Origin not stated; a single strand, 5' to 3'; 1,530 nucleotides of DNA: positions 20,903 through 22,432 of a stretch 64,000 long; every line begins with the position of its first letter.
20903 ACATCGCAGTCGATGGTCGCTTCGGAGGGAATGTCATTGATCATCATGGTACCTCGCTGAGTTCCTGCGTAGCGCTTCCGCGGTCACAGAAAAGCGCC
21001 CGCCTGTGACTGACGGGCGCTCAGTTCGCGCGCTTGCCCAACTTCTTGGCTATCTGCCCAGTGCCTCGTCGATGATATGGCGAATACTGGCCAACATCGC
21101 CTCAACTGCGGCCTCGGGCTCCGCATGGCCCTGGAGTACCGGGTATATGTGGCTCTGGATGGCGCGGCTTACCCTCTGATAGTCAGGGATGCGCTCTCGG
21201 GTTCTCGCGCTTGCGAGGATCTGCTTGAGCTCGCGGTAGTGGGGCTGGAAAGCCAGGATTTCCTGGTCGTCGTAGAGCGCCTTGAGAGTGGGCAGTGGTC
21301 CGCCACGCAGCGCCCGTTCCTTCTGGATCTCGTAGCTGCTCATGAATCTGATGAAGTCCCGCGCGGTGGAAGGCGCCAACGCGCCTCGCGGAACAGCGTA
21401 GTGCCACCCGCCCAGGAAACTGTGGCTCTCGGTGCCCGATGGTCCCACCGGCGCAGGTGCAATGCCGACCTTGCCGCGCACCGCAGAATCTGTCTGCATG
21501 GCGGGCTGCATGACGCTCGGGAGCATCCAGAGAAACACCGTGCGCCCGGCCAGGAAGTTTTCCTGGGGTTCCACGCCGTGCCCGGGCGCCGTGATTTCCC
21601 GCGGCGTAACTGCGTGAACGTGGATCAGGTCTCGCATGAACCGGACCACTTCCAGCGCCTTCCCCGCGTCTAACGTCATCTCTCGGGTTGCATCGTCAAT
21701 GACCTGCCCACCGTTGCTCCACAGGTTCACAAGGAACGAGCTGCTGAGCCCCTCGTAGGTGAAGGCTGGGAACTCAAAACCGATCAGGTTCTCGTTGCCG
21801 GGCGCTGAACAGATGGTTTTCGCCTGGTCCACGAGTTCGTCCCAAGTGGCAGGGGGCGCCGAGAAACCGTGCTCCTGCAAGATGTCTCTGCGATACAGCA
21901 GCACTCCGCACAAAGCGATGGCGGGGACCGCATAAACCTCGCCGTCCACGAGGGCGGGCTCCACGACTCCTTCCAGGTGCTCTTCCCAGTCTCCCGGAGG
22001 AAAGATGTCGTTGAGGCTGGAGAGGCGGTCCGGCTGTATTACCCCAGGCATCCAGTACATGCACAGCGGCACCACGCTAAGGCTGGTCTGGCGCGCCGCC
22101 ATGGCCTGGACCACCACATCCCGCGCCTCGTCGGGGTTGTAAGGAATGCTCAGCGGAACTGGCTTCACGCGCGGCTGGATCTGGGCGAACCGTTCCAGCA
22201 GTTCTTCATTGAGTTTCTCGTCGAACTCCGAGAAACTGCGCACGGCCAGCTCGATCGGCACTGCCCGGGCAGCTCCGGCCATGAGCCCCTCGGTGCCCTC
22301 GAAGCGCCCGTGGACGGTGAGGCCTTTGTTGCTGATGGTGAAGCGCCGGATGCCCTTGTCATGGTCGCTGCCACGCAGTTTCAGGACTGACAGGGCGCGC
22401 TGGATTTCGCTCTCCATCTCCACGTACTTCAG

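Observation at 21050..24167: KaiC-like double-RecA ATPase fused to a cytoplasmic sugar-type solute-binding-protein domain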

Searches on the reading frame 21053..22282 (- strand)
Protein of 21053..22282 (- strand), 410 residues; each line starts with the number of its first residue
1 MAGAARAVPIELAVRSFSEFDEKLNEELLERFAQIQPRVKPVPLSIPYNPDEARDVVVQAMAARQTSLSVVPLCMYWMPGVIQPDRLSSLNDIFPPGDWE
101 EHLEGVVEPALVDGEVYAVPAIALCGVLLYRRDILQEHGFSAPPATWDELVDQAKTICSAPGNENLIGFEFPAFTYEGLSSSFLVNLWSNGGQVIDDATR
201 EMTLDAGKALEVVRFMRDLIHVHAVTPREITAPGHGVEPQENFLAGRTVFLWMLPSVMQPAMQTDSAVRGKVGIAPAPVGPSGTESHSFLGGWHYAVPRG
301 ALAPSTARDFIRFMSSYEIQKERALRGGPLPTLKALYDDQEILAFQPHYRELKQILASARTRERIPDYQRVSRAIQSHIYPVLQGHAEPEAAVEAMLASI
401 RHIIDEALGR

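Call 8: search_solved_structures(query=window:21053-22282:-, show_alignments=2, max_evalue=0.01)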
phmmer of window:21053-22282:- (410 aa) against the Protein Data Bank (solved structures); distinct sequences matched with E-value up to 0.01: 61 (the best 60 are shown).
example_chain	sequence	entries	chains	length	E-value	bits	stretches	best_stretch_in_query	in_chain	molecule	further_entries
6dtq_A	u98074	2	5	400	2.5e-56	194.4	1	26-403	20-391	maltose-binding protein MalE3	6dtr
1eu8_A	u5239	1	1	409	7.7e-47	163.1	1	52-396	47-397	TREHALOSE/MALTOSE BINDING PROTEIN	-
6jar_A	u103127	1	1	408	8.4e-45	156.4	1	45-404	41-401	ABC transporter, periplasmic substrate-binding protein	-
6jai_A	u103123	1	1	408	9.8e-45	156.2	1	49-404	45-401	ABC transporter, periplasmic substrate-binding protein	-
6j9w_A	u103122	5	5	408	2.5e-44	154.8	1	49-404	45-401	ABC transporter, periplasmic substrate-binding protein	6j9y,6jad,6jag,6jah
6jam_A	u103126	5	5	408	7.2e-44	153.3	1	49-404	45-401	ABC transporter, periplasmic substrate-binding protein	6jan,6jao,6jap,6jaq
6jal_A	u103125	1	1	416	7.7e-44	153.3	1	49-404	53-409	ABC transporter, periplasmic substrate-binding protein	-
6jaz_A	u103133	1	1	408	6.2e-43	150.3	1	49-404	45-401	ABC transporter, periplasmic substrate-binding protein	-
6jb0_A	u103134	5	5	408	2.3e-42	148.4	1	49-404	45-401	ABC transporter, periplasmic substrate-binding protein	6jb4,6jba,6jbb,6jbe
7nbz_A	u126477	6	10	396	5.7e-36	127.3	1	27-404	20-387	Sulfoquinovosyl binding protein | Sulfoquinovosyl glycerol-binding protein SmoF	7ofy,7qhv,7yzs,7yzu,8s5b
5ci5_A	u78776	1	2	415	3.3e-21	78.7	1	117-403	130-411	Extracellular solute-binding protein family 1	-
7ape_A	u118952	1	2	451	1e-18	70.5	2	38-282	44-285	Lipoprotein (Sugar-binding) lpqY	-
7cae_E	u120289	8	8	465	4.6e-18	68.4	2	38-206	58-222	Bacterial extracellular solute-binding protein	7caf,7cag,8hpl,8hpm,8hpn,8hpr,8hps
3k01_A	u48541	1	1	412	8.5e-18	67.5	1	20-393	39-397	Acarbose/maltose binding protein GacH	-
3jzj_A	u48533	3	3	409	8.5e-18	67.5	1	20-393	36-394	Acarbose/maltose binding protein GacH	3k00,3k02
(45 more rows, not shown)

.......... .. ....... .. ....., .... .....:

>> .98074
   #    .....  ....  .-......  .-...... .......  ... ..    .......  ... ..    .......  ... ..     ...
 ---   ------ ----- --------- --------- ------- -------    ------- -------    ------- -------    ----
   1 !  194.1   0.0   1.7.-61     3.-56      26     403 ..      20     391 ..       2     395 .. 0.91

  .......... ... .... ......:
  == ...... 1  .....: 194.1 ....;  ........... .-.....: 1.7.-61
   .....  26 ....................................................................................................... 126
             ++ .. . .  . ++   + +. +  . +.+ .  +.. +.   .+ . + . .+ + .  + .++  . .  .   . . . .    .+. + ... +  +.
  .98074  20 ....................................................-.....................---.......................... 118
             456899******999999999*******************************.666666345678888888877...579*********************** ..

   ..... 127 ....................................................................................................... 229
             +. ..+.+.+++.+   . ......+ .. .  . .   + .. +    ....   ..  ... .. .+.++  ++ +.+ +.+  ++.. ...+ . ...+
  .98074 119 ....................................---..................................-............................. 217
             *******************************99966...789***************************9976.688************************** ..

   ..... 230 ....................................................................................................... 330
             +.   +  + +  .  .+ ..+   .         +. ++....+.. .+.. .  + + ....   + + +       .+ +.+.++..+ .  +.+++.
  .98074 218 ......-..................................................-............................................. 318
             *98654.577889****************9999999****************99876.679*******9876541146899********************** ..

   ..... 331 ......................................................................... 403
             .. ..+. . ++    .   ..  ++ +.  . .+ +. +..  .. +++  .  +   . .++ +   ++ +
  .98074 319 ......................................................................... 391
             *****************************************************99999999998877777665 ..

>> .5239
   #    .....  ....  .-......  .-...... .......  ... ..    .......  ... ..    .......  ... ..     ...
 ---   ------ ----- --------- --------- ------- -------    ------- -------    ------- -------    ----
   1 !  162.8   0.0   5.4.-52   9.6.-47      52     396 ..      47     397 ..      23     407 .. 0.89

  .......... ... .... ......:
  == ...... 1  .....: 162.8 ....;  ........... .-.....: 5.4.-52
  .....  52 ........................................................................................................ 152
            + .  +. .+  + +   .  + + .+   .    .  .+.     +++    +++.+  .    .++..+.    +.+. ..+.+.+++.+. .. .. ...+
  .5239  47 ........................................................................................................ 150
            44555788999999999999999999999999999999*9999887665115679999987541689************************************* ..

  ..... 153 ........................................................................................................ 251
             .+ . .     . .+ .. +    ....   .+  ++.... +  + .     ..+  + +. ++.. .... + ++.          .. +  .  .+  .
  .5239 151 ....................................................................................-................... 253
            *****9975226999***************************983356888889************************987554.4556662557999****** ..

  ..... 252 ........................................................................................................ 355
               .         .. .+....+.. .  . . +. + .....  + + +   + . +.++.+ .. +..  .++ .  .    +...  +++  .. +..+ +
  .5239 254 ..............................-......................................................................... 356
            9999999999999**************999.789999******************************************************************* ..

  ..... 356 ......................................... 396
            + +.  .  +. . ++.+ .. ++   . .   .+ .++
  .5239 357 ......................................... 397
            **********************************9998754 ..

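Call 26: search_protein_representatives(protein=window:21053-22282:-)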
Query: 410 residues. Proteins with E-value up to 0.001 (for the whole library): 7786; up to 1e-10: 1854; up to 1e-30: 165. The best 150 are listed.
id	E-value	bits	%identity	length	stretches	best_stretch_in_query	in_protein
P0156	2.1e-137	474.6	53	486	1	1-393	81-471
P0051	1.6e-132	458.5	50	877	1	1-405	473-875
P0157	1.0e-75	271.5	30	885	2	47-395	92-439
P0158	2.6e-55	204.3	61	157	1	249-402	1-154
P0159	1.0e-54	202.3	34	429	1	22-404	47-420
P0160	6.9e-52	193.0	34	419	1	39-399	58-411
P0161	1.3e-50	188.8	33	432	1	75-398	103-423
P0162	5.9e-50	186.6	30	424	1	25-404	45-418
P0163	1.8e-48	181.7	35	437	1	25-394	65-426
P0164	3.4e-48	180.8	31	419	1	19-404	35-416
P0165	6.6e-48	179.9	30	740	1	64-393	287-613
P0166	8.6e-48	179.5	32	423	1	24-404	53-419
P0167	1.3e-47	178.9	31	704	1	58-402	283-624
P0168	1.7e-47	178.5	33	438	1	26-403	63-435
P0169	4.8e-47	177.0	32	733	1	64-404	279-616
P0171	1.9e-46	175.1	28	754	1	55-401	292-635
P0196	4.7e-40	154.0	31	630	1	28-404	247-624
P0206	5.2e-39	150.6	33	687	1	50-387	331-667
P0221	1.8e-37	145.5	31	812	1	31-399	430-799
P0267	1.6e-33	132.5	33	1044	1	60-394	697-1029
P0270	2.4e-33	131.9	29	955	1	20-360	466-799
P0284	1.8e-32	129.0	36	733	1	106-388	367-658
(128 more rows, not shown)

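Call 27: search_protein_families(library=pfam, proteins=[P0156, P0157, P0165, P0167, P0221, P0267, P0270, P0206, P0196, P0284], max_evalue=0.0001)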
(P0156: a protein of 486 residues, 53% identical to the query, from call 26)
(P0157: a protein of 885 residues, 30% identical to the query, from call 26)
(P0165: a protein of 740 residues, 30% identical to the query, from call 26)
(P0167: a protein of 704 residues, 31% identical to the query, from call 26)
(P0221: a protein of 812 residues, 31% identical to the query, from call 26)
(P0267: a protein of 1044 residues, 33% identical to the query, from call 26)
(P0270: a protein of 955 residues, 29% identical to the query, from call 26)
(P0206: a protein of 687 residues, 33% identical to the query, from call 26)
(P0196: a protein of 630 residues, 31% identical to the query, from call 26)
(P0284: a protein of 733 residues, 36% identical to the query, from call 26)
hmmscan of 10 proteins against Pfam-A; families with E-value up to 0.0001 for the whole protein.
P0156 (486 aa): 3 families
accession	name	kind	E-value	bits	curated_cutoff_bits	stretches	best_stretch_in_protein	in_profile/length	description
PF13416.11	SBP_bac_8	-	1.6e-21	77.8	27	1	108-420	2-271/279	Bacterial extracellular solute-binding protein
PF01547.30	SBP_bac_1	-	2.7e-21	77.3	26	1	106-399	11-307/307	Bacterial extracellular solute-binding protein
PF06745.19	ATPase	-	2.5e-09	37.3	26.6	1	1-71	158-227/231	KaiC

P0157 (885 aa): 3 families
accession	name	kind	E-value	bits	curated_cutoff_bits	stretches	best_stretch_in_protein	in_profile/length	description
PF01547.30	SBP_bac_1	-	1.3e-67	229.4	26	2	499-792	9-307/307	Bacterial extracellular solute-binding protein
PF13416.11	SBP_bac_8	-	2.2e-55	188.9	27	2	502-816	1-274/279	Bacterial extracellular solute-binding protein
PF13531.11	SBP_bac_11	-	2.5e-09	37.7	25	0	64-116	6-51/227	Bacterial extracellular solute-binding protein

P0165 (740 aa): 6 families
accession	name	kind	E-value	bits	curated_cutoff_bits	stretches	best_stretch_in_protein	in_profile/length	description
PF01547.30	SBP_bac_1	-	1.1e-25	91.7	26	1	248-540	10-306/307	Bacterial extracellular solute-binding protein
PF12833.13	HTH_18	-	5.5e-25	87.9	33.6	1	654-730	2-78/80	Helix-turn-helix domain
PF13416.11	SBP_bac_8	-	1.8e-23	84.2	27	1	280-561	28-270/279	Bacterial extracellular solute-binding protein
PF00165.29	HTH_AraC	-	3.2e-18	65.8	26.6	2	695-730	7-41/42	Bacterial regulatory helix-turn-helix proteins, AraC family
PF13401.12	AAA_22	-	3.6e-10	40.7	27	1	20-127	4-108/130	AAA domain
PF06745.19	ATPase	-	1.3e-05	25.1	26.6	1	24-71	22-70/231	KaiC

P0167 (704 aa): 6 families
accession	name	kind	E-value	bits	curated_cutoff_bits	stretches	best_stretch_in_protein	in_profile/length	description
PF06745.19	ATPase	-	9.9e-37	127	26.6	1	11-226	1-227/231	KaiC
PF01547.30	SBP_bac_1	-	3.7e-33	116.2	26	1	254-535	9-301/307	Bacterial extracellular solute-binding protein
PF13416.11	SBP_bac_8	-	1.3e-21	78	27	1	258-536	2-245/279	Bacterial extracellular solute-binding protein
PF00165.29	HTH_AraC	-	3.2e-05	24.4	26.6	1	642-679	1-38/42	Bacterial regulatory helix-turn-helix proteins, AraC family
PF12833.13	HTH_18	-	5.2e-05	23.9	33.6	1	656-704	2-50/80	Helix-turn-helix domain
PF03796.21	DnaB_C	-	5.4e-05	23.1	27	0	11-66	2-57/255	DnaB-like helicase C terminal domain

P0221 (812 aa): 5 families
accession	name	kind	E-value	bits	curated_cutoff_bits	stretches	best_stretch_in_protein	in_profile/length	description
PF12799.13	LRR_4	-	1.6e-36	124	27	2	247-289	1-43/44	Leucine Rich repeats (2 copies)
PF01547.30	SBP_bac_1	-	2.6e-25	90.5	26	1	425-719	11-307/307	Bacterial extracellular solute-binding protein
PF13855.12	LRR_8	-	3.7e-12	46.3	27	0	137-190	3-60/61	Leucine rich repeat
PF14580.12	LRR_9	-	1.8e-05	24.8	30.5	0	80-148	53-126/175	Leucine-rich repeat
PF23952.1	LRR_EndoS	-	2.4e-05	24.9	27.9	0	73-159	27-111/116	Endo-beta-N-acetylglucosaminidase EndoS LRR domain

P0267 (1044 aa): 8 families
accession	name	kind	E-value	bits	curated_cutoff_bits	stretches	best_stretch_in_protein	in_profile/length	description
PF13416.11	SBP_bac_8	-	7.1e-21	75.7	27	1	706-980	36-277/279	Bacterial extracellular solute-binding protein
PF03704.23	BTAD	-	3.4e-20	73.3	22.1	1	108-235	8-146/146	Bacterial transcriptional activator domain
PF01547.30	SBP_bac_1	-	9.4e-19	69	26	1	679-950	23-306/307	Bacterial extracellular solute-binding protein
PF13191.12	AAA_16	-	8.9e-10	39.8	32.6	1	270-394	1-159/167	AAA ATPase domain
PF13401.12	AAA_22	-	5.5e-06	27.2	27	1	292-402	7-123/130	AAA domain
PF05729.18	NACHT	-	1.2e-05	25.7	26.7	1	292-409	2-128/167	NACHT domain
PF01637.24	ATPase_2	-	6.2e-05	23.4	33.2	0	273-332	3-62/225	ATPase domain predominantly from Archaea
PF00931.28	NB-ARC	-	6.4e-05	22.8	23.5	0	278-405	5-137/248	NB-ARC domain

P0270 (955 aa): 10 families
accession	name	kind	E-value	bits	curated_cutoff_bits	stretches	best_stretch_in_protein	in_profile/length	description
PF06745.19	ATPase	-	5.1e-58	196.6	26.6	2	4-213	1-229/231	KaiC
PF01547.30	SBP_bac_1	-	3.8e-22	80.1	26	1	470-759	9-307/307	Bacterial extracellular solute-binding protein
PF12833.13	HTH_18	-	7.5e-22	77.9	33.6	1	875-953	2-80/80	Helix-turn-helix domain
PF00165.29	HTH_AraC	-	4.5e-17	62.2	26.6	2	917-952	8-42/42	Bacterial regulatory helix-turn-helix proteins, AraC family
PF13479.12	AAA_24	-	5.3e-07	30.1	27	0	254-354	5-78/195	AAA domain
PF00154.27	RecA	-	6.7e-07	29.5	27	0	5-123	34-142/262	recA bacterial DNA recombination protein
PF03796.21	DnaB_C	-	2.3e-06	27.6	27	0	233-295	2-64/255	DnaB-like helicase C terminal domain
PF13401.12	AAA_22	-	3.7e-06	27.7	27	0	254-371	8-111/130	AAA domain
PF13481.12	AAA_25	-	4.1e-06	27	27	0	3-43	14-54/195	AAA domain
PF00004.35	AAA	-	7.4e-06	26.9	21.2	0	254-401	1-127/131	ATPase family associated with various cellular activities (AAA)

P0206 (687 aa): 4 families
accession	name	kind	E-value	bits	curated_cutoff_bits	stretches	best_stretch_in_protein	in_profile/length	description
PF01547.30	SBP_bac_1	-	7.8e-39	134.9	26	1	312-599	12-306/307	Bacterial extracellular solute-binding protein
PF13416.11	SBP_bac_8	-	1.9e-30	107.1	27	1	313-626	2-275/279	Bacterial extracellular solute-binding protein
PF00069.31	Pkinase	-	2.2e-20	73.6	31.7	1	2-131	112-252/263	Protein kinase domain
PF07714.23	PK_Tyr_Ser-Thr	-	1.1e-09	38.4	23.1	1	5-130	119-248/258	Protein tyrosine and serine/threonine kinase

P0196 (630 aa): 2 families
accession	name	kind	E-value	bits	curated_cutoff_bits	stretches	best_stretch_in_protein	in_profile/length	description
PF01547.30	SBP_bac_1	-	8.3e-34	118.4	26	1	240-541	4-307/307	Bacterial extracellular solute-binding protein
PF13416.11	SBP_bac_8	-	1.4e-21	78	27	1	247-563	2-272/279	Bacterial extracellular solute-binding protein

P0284 (733 aa): 2 families
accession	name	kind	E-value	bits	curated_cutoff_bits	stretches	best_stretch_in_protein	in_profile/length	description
PF01547.30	SBP_bac_1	-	1.7e-26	94.4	26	1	289-590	11-307/307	Bacterial extracellular solute-binding protein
PF13416.11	SBP_bac_8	-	5e-24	86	27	1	291-611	2-271/279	Bacterial extracellular solute-binding protein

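Call 30: list_cluster_members(proteins=[P0165, P0167, P0270, P0169, P0171, P0267, P0001, P0082])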
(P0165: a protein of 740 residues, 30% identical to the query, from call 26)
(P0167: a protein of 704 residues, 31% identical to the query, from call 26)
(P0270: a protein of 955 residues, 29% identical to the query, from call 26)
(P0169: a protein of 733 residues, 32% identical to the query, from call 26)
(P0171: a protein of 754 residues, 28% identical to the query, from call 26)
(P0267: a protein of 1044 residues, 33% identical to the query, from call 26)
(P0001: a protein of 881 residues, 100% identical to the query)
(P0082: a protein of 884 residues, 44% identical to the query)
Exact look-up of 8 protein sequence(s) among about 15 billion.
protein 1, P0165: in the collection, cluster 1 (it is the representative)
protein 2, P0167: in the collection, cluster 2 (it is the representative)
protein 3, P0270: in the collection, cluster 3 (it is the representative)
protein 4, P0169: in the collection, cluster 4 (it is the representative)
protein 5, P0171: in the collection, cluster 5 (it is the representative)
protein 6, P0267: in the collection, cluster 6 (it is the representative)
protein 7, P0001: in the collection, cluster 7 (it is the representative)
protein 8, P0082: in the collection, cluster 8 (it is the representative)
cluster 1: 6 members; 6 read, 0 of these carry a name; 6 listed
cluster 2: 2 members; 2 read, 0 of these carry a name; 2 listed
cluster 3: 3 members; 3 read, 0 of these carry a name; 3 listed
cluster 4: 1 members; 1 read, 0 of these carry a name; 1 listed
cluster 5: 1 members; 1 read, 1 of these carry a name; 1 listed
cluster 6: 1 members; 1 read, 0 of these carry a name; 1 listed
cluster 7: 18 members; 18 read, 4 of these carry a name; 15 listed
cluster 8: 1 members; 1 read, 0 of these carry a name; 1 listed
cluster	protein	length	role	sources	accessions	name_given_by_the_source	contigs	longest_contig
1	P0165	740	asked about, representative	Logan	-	-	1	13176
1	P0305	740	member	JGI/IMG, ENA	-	-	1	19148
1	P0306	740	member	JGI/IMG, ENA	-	-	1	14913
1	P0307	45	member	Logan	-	-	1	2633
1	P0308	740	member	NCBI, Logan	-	-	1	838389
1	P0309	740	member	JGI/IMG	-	-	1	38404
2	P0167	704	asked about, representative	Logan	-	-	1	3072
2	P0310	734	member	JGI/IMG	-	-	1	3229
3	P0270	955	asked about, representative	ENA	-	-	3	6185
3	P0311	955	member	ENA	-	-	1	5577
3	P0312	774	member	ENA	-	-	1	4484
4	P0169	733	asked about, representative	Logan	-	-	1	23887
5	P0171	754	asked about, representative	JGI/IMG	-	multiple sugar transport system substrate-binding protein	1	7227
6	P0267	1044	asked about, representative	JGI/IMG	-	-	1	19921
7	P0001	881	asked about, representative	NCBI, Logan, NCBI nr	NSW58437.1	MAG: extracellular solute-binding protein [Armatimonadetes bacterium] | extracellular solute-binding protein [Armatimonadota bacterium]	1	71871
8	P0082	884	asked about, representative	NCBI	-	-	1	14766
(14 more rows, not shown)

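Call 56: find_homologous_proteins(query=P0165, max_evalue=1e-10)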
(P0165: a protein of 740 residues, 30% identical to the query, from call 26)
Query P0165 (740 aa): 12 proteins with E <= 1e-10 among 8000 candidates.
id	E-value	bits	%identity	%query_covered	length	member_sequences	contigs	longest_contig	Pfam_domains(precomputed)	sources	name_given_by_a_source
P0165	0.0e+0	1711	100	100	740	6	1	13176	PF12833.14,PF06745.20,PF13416.12,PF13401.13,PF00165.30,PF01547.31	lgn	-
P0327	0.0e+0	1062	62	100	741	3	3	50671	PF12833.14,PF06745.20,PF13416.12,PF00165.30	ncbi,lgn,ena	-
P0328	0.0e+0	1058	61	100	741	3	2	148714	PF12833.14,PF06745.20,PF13416.12,PF00165.30,PF01547.31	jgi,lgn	jgi:multiple sugar transport system substrate-binding protein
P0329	1.4e-245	835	50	100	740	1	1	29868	PF12833.14,PF06745.20,PF13416.12,PF13401.13,PF00165.30,PF01547.31,PF13191.13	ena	-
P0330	9.3e-242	822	72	63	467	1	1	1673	PF12833.14,PF13416.12,PF00165.30,PF01547.31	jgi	jgi:multiple sugar transport system substrate-binding protein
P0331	1.2e-40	158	29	49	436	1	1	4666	PF13416.12,PF01547.31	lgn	-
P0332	1.9e-36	144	29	45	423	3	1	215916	PF13416.12,PF01547.31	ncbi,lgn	-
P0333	2.4e-29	120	28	45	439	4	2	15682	PF13416.12,PF01547.31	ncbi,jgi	-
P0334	2.6e-27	113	27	44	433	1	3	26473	PF13416.12,PF01547.31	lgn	-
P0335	1.6e-26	111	27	44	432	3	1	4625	PF13416.12,PF01547.31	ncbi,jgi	-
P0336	1.2e-14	72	23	50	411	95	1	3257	PF13416.12,PF01547.31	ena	-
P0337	1.1e-11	62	24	30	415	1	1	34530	PF13416.12,PF01547.31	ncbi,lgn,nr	ncbi:MAG: multiple sugar transport system substrate-binding protein [Kosmotogales bacterium]|nr:mult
